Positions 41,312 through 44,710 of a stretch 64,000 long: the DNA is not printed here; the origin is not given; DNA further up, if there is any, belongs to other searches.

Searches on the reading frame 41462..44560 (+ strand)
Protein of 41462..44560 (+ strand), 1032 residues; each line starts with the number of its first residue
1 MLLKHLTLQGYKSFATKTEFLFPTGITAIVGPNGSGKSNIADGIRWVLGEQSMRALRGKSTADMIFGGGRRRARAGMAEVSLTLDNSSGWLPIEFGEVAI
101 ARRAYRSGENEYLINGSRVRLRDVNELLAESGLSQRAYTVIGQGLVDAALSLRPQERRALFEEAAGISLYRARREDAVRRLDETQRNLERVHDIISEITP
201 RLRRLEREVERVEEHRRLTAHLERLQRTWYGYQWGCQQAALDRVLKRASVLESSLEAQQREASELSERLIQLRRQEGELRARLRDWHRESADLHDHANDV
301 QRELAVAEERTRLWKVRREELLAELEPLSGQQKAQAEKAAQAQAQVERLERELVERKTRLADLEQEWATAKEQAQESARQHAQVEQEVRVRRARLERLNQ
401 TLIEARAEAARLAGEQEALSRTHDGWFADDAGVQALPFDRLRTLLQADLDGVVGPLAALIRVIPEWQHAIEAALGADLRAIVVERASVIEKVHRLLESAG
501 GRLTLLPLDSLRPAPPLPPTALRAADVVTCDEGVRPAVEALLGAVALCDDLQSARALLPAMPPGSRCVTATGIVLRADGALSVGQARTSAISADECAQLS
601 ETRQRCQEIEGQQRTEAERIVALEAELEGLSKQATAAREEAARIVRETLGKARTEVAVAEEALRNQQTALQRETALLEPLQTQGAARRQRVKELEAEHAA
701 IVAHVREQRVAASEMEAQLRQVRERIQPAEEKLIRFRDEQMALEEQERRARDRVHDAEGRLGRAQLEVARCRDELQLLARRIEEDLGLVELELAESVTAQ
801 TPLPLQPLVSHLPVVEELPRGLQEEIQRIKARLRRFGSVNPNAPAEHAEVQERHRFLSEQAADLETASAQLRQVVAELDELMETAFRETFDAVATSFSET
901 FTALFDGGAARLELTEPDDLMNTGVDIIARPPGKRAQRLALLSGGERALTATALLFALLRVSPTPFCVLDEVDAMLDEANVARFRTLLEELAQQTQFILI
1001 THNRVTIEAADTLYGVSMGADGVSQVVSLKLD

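Call 33: search_protein_families(library=pfam, proteins=[window:41462-44560:+], max_evalue=0.00001)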
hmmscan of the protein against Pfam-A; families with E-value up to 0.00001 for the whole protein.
window:41462-44560:+ (1032 aa): 4 families
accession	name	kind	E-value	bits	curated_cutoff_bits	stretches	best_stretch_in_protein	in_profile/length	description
PF02463.25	SMC_N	-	4.4e-67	226.2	40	1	3-1024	2-219/220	RecF/RecN/SMC N terminal domain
PF06470.18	SMC_hinge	-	6.2e-25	88.3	22.5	1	450-557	2-115/116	SMC proteins Flexible Hinge Domain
PF13476.12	AAA_23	-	3.1e-15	57.8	27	1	6-219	2-194/201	AAA domain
PF13304.12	AAA_21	-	5.7e-13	50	27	0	933-1004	229-300/304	AAA domain, putative AbiEii toxin, Type IV TA system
